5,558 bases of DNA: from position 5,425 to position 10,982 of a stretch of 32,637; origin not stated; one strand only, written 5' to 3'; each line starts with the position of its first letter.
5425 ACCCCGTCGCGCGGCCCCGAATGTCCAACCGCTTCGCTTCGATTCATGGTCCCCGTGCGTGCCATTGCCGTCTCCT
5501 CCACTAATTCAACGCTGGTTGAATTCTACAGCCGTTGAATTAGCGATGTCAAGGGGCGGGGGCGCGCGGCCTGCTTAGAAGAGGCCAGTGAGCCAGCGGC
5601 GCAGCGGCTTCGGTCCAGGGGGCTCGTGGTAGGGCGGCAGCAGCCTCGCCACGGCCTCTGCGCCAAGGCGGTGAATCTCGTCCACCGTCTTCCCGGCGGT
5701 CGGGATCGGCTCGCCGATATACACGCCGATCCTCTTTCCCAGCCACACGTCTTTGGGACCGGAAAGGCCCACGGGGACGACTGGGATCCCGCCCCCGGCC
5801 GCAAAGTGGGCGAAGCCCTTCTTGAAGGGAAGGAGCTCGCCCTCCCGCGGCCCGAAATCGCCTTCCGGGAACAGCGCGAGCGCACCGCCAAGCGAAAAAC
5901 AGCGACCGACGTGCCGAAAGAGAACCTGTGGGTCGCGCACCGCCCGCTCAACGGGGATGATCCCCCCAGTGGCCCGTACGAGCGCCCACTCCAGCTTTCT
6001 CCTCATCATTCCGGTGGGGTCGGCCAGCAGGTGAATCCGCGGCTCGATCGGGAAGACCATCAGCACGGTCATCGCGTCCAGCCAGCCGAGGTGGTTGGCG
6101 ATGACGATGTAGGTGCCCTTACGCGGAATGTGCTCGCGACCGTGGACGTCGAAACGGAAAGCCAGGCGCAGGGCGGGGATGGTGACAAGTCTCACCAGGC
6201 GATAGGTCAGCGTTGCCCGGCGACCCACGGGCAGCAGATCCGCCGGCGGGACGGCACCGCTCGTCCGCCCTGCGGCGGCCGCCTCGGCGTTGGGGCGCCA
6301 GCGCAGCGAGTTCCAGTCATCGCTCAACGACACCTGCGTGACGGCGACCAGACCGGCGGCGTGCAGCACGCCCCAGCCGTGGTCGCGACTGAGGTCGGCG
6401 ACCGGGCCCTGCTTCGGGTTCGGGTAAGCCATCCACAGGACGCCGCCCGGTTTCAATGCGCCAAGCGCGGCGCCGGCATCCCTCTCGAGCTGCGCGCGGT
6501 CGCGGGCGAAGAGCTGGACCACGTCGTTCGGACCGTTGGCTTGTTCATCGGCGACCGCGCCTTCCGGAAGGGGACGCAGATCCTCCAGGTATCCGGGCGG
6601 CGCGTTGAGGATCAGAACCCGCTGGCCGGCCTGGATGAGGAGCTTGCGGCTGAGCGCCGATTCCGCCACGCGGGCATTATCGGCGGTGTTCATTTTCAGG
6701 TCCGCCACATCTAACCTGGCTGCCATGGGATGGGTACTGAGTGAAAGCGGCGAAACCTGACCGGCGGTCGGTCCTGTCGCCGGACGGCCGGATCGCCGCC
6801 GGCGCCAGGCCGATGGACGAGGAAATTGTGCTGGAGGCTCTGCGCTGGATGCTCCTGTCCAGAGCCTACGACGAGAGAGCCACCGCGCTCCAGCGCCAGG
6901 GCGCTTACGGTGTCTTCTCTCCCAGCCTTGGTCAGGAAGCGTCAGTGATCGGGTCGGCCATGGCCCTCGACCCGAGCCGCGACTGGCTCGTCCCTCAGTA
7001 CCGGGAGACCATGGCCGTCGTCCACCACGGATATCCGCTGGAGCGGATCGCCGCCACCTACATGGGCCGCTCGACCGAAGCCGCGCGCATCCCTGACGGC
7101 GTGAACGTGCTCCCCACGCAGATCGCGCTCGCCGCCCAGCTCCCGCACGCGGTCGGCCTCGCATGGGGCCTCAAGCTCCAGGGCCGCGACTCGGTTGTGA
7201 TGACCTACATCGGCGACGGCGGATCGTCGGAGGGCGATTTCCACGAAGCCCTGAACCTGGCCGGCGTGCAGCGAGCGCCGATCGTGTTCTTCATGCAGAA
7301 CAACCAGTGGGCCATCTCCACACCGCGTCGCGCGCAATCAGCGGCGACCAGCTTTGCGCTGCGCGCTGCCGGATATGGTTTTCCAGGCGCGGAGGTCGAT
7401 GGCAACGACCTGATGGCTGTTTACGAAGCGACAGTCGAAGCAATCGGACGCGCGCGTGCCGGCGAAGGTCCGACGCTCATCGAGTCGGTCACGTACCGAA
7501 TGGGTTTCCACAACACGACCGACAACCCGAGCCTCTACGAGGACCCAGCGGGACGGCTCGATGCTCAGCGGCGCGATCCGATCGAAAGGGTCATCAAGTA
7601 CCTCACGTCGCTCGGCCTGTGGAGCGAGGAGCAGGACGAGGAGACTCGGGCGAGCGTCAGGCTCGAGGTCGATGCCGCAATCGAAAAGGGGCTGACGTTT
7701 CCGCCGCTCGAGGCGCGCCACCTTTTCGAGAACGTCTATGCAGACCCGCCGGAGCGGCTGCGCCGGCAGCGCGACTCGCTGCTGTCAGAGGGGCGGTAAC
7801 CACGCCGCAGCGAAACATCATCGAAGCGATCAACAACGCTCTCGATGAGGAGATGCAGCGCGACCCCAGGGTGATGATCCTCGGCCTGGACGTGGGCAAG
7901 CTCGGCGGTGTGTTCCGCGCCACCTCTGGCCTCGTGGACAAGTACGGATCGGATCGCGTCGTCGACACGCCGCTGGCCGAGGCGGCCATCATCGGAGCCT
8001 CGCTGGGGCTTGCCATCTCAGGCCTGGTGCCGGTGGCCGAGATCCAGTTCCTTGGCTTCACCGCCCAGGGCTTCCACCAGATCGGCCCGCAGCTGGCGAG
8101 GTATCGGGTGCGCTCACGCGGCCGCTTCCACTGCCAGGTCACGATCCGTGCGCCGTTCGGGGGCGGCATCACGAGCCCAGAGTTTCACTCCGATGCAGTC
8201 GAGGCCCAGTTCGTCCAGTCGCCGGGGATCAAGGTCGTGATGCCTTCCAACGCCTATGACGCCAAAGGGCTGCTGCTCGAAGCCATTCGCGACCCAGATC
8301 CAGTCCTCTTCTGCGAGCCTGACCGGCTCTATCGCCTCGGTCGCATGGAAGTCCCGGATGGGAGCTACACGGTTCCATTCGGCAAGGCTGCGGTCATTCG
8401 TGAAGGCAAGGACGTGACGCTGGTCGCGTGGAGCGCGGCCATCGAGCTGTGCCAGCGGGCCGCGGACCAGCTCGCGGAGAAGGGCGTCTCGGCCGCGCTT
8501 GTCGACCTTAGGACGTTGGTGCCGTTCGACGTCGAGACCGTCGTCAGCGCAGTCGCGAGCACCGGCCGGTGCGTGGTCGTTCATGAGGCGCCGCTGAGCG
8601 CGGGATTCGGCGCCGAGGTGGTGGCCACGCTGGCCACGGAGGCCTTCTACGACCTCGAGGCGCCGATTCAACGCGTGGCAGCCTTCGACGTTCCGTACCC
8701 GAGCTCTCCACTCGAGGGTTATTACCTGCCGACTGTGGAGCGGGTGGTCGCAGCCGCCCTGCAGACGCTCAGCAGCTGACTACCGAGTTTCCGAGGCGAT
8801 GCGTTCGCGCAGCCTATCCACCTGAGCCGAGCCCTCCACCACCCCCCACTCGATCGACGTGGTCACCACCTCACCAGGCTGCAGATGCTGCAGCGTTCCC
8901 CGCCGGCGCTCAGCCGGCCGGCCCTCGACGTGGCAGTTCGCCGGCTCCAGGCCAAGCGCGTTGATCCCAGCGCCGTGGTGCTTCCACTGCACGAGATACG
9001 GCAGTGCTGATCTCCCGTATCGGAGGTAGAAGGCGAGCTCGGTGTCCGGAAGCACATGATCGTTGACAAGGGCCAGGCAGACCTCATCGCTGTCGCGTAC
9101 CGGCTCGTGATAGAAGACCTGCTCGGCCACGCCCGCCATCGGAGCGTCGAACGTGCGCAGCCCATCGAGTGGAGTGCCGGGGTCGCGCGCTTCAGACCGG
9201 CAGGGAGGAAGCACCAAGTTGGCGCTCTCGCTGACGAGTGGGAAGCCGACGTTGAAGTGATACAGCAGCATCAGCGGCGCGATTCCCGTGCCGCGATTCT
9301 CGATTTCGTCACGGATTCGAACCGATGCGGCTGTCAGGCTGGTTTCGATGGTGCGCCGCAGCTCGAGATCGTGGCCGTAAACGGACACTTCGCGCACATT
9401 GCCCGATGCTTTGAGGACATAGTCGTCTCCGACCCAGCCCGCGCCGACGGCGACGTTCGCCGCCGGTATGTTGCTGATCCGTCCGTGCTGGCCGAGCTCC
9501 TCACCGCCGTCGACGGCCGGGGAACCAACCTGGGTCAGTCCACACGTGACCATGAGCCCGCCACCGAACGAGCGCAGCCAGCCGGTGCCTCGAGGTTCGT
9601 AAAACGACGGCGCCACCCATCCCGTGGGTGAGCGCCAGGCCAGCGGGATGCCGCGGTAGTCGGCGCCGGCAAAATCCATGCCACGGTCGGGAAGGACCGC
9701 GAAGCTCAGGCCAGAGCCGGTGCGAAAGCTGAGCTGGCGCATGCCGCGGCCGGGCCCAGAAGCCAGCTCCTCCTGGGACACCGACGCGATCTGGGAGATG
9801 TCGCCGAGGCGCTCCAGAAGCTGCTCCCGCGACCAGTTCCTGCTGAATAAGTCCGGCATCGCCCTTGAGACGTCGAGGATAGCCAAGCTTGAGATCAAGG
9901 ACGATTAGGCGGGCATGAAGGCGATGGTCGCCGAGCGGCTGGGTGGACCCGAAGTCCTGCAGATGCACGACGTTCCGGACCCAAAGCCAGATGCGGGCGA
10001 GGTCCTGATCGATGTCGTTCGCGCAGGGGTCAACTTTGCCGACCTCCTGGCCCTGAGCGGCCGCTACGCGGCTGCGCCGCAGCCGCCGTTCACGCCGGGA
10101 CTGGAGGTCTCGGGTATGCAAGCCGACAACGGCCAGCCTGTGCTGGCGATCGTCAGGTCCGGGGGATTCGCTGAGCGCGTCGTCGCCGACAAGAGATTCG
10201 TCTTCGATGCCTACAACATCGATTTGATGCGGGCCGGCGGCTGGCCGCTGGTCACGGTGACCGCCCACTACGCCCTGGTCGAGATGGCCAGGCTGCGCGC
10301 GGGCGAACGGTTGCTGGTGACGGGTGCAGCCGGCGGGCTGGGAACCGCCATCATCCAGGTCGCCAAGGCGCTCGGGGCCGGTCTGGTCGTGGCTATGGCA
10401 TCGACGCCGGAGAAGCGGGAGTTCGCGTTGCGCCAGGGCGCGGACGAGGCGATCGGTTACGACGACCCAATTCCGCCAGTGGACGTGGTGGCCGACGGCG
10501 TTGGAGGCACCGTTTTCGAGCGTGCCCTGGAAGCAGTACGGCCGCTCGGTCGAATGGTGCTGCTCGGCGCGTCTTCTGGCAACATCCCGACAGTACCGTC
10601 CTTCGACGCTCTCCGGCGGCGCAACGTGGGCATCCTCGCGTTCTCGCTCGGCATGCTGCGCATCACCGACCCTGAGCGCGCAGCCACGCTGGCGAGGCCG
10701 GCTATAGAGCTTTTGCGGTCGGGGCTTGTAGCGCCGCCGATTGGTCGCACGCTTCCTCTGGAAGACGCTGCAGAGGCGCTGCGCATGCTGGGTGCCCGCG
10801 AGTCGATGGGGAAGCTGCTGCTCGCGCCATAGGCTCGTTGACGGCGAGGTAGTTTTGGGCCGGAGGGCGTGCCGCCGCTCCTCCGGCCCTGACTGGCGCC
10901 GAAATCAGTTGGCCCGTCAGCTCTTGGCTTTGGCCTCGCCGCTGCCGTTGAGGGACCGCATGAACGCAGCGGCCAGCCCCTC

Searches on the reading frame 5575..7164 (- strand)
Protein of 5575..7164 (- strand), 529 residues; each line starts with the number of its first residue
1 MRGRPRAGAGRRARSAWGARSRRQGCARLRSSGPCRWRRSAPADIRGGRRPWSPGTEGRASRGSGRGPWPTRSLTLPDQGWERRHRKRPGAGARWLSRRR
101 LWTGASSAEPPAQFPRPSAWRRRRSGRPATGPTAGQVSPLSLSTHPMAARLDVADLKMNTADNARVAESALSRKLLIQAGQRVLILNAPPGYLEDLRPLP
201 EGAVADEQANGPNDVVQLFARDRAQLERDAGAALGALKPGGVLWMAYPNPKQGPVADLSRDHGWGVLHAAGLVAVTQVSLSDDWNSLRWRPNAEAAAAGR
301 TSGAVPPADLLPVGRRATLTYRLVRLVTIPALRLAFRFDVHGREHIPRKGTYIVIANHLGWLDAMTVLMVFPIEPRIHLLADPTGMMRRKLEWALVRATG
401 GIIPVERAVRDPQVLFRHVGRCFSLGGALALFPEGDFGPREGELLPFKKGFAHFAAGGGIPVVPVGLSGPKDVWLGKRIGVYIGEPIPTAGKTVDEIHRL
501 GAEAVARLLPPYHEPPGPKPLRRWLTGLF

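Call 75: search_protein_families(library=pfam, proteins=[window:5575-7164:-], max_evalue=0.0001)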
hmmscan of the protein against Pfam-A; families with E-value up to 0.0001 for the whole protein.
window:5575-7164:- (529 aa): 1 family
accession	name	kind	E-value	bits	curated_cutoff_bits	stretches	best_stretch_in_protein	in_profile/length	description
PF01553.26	Acyltransferase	-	1.5e-17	64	23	1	337-467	1-131/132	Acyltransferase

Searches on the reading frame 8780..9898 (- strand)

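Call 75: search_protein_families(library=pfam, proteins=[window:8780-9898:-], max_evalue=0.0001)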
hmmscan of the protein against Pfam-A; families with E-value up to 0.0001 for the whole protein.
window:8780-9898:- (372 aa): 1 family
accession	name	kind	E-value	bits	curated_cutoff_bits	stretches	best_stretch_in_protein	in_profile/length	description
PF14486.12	DUF4432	-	4.3e-92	308.6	32.5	1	50-352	1-303/304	Domain of unknown function (DUF4432)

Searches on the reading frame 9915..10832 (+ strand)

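Call 76: search_protein_families(library=pfam, proteins=[window:9915-10832:+], max_evalue=0.0001)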
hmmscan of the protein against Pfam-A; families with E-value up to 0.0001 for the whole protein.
window:9915-10832:+ (305 aa): 3 families
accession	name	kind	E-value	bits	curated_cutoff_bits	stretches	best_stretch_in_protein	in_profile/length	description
PF00107.32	ADH_zinc_N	-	1.4e-17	64.3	31.8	1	141-247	1-116/129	Zinc-binding dehydrogenase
PF13602.12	ADH_zinc_N_2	-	3.3e-14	54.4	27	1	175-303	2-134/134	Zinc-binding dehydrogenase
PF08240.17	ADH_N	-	4.4e-07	30.6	23.5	1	27-68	2-43/104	Alcohol dehydrogenase GroES-like domain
